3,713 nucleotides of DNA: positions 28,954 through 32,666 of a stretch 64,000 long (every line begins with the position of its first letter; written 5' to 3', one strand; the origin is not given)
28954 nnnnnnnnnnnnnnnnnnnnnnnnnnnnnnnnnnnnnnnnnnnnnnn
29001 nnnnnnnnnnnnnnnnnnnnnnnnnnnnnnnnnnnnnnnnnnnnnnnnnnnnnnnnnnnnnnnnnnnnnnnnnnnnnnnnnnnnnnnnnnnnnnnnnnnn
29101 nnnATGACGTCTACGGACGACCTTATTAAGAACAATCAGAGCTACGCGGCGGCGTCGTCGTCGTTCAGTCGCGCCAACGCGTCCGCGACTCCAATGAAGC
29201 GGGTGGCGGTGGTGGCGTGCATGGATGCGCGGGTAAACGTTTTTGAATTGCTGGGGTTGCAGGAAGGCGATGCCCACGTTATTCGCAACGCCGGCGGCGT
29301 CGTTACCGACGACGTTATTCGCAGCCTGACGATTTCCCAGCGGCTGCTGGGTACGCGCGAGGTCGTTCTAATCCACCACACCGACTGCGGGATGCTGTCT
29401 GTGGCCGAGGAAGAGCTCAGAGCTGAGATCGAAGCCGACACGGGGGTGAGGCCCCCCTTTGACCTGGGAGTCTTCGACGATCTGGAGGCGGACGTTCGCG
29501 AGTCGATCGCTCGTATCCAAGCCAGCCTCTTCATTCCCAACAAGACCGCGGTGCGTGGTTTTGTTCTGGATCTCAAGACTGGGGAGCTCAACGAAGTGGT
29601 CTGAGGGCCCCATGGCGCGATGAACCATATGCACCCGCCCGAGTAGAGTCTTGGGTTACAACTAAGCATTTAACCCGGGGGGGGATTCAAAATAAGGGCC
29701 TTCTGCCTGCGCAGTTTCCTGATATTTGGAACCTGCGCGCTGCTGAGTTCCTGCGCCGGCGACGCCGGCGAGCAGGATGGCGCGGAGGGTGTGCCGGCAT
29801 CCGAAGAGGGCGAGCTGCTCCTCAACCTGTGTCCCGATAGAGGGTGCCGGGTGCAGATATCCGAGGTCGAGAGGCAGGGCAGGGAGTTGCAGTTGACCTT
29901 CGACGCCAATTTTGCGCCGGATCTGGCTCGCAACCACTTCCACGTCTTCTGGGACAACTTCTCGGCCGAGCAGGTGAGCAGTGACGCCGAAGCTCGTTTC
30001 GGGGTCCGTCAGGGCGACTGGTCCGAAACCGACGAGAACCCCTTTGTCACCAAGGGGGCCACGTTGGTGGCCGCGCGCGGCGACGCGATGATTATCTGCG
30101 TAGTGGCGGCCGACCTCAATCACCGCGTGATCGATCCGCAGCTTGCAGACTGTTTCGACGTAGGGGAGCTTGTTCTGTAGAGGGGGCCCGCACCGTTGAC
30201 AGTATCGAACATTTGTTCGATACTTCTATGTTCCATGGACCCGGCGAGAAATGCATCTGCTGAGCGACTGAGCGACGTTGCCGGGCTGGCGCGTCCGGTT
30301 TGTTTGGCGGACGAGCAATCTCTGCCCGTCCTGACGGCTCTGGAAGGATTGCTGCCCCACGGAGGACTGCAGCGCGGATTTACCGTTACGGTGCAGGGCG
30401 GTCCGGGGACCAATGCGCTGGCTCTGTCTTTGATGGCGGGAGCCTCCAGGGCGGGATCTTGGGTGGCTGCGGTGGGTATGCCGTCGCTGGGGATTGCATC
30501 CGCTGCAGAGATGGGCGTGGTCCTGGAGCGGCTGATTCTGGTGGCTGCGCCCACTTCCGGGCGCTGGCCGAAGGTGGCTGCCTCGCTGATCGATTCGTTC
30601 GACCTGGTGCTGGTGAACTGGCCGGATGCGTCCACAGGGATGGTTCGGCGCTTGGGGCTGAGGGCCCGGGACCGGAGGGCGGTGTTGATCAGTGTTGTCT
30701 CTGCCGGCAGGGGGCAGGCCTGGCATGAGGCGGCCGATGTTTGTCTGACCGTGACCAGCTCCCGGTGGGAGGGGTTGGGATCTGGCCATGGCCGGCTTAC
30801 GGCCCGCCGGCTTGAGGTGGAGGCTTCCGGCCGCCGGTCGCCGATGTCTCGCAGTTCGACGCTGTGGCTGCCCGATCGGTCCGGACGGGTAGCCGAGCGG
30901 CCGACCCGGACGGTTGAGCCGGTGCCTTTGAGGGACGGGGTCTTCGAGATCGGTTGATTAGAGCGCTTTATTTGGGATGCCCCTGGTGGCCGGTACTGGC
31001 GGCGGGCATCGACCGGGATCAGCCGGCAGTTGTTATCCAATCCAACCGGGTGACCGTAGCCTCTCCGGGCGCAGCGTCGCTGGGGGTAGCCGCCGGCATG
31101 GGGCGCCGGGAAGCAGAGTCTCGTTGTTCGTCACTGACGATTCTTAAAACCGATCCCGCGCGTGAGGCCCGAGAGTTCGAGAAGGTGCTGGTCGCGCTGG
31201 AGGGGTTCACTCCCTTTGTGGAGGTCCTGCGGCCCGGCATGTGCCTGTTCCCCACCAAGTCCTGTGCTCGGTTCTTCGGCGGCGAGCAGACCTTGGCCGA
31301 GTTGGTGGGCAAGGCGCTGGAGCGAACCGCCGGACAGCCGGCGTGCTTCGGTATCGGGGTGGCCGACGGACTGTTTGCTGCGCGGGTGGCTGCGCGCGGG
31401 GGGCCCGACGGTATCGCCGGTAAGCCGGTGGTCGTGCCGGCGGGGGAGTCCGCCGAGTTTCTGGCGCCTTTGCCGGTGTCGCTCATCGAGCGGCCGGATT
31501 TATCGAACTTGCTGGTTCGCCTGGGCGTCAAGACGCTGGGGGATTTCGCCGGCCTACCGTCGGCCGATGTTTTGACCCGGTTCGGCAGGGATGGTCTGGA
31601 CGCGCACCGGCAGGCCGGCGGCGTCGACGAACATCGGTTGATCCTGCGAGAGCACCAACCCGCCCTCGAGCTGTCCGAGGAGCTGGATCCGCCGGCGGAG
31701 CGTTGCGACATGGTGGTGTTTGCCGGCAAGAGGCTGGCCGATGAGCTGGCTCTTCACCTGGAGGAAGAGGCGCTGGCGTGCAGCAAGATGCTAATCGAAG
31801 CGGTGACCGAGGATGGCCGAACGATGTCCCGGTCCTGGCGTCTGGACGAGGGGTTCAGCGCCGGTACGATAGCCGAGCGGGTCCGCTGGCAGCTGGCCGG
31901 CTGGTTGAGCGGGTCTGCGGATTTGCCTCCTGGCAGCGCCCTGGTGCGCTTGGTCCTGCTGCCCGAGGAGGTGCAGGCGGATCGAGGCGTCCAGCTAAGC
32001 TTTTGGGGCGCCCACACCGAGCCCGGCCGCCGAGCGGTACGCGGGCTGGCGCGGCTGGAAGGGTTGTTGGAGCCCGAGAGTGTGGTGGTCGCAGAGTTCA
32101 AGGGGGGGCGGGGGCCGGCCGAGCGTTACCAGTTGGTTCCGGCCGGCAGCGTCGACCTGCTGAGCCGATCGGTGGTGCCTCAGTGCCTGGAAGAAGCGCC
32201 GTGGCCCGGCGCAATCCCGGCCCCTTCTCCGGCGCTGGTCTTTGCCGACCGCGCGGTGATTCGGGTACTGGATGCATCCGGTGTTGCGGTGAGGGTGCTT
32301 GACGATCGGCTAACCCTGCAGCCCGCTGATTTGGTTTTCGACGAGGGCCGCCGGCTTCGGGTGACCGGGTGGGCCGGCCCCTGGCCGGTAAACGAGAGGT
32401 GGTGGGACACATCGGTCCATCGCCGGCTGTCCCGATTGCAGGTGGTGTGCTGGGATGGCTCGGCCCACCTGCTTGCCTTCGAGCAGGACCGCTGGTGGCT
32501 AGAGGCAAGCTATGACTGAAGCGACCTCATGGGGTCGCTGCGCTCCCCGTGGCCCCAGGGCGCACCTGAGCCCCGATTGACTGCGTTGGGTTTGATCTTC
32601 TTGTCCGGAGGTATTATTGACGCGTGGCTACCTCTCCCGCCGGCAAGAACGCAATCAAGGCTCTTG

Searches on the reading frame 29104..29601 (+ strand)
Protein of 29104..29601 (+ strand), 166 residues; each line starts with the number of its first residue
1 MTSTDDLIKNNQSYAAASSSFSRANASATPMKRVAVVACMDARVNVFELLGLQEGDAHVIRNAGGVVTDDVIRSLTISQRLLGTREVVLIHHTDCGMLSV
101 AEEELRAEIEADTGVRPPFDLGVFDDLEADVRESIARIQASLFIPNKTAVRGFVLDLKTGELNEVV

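Call 35: search_protein_families(library=pfam, proteins=[window:29104-29601:+], max_evalue=0.01)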
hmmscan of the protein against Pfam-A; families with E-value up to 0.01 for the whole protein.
window:29104-29601:+ (166 aa): 2 families
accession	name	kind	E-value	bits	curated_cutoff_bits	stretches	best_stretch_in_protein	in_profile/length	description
PF00484.24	Pro_CA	-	3.1e-13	50.7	25.7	1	35-103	2-73/156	Carbonic anhydrase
PF20393.3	Pro_CA_2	-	0.0011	19.6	30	0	58-110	43-95/125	Putative carbonic anhydrase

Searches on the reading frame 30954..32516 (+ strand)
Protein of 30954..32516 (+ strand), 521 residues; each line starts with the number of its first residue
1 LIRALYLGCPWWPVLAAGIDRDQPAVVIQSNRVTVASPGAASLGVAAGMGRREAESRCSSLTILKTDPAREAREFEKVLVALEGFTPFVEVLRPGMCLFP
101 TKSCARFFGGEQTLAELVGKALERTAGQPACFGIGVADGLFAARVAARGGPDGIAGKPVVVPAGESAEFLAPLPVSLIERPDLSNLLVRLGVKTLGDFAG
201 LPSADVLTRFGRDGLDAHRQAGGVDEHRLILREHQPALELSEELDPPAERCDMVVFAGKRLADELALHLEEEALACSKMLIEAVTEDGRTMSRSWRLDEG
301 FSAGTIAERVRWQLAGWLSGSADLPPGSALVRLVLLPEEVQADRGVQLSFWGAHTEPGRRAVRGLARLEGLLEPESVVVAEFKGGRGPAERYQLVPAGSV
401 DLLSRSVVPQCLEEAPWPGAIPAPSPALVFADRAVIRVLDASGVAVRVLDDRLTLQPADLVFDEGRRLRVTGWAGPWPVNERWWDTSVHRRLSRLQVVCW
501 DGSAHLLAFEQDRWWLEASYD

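Call 35: search_protein_families(library=pfam, proteins=[window:30954-32516:+], max_evalue=0.01)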
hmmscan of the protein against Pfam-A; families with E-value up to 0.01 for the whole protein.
window:30954-32516:+ (521 aa): 1 family
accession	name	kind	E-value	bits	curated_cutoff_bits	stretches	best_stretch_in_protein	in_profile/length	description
PF00817.25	IMS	-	8.2e-12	45.7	23.2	1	21-147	19-147/148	impB/mucB/samB family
